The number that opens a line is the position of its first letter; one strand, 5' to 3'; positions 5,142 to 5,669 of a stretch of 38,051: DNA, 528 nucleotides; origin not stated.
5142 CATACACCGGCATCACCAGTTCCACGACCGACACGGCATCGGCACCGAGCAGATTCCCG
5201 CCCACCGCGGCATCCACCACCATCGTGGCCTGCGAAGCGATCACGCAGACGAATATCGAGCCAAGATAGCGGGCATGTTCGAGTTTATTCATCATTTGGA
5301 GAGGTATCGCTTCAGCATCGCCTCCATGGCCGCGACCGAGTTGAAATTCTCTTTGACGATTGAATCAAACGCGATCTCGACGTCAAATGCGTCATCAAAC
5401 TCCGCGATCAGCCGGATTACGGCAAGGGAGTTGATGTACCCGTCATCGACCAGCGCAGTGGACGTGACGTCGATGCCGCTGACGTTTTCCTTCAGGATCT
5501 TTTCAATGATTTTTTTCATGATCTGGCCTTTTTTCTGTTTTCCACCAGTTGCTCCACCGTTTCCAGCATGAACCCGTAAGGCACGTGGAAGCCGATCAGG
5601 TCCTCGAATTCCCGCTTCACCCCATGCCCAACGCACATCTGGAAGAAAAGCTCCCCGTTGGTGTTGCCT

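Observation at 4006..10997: Nine-ORF translationally coupled operon with two carrier-protein modules, an uncharacterised sugar-transfer-associated ATP-grasp, a NeuD/PglD acyltransferase and a MATE/MOP exporter: candidate undescribed envelope-glycan acyl/aminoacyl decoration system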

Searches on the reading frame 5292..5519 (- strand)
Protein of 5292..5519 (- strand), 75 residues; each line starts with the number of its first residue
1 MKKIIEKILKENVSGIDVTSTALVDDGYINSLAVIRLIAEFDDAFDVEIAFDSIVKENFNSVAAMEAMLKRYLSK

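Call 5: search_protein_families(library=pfam, proteins=[window:5292-5519:-], max_evalue=0.01)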
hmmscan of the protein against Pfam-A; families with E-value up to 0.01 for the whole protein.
window:5292-5519:- (75 aa): 1 family
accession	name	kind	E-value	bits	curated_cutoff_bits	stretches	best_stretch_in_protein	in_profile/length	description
PF00550.31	PP-binding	-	4.9e-06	27.1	20.8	1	2-69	4-67/67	Phosphopantetheine attachment site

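Call 6: search_protein_families(library=ncbifam, proteins=[window:5292-5519:-], max_evalue=0.01)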
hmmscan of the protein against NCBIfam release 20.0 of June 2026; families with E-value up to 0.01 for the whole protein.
window:5292-5519:- (75 aa): 13 families
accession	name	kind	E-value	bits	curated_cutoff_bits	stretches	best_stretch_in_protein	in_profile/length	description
NF003464.0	PRK05087.1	equivalog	6.5e-06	26.1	68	1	3-63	9-68/78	D-alanine--poly(phosphoribitol) ligase subunit DltC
NF005480.0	PRK07081.1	equivalog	1.8e-05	24.6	72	1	2-70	2-74/83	acyl carrier protein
NF006031.0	PRK08172.1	equivalog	3.2e-05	24.5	76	1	2-72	10-77/82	acyl carrier protein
NF058660.1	cispen_ACP_AmcB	equivalog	0.0003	20.9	80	1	22-71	28-77/80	cispentacin biosynthesis acyl carrier protein AmcB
NF009104.0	PRK12449.1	equivalog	0.00079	19.3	70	1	8-70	13-73/80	acyl carrier protein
NF002151.0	PRK00982.1-5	equivalog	0.00082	19.5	92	1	2-53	9-59/78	acyl carrier protein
NF002148.0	PRK00982.1-2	subfamily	0.0039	17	71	1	2-53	10-60/79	acyl carrier protein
NF002150.0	PRK00982.1-4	subfamily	0.0042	17.3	66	1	2-53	11-61/80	acyl carrier protein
NF002147.0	PRK00982.1-1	equivalog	0.0045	16.8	84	1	11-54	17-64/83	acyl carrier protein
NF005798.0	PRK07639.1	equivalog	0.0048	17.3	100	1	8-69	18-78/91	petrobactin biosynthesis protein AsbD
NF002149.0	PRK00982.1-3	equivalog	0.0065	16.4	106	1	2-52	9-58/78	acyl carrier protein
NF009390.0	PRK12749.1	equivalog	0.0068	15.8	349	1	15-66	131-182/288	quinate/shikimate dehydrogenase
NF040636.1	AcpM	exception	0.0087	16.1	146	1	10-53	14-61/93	meromycolate extension acyl carrier protein AcpM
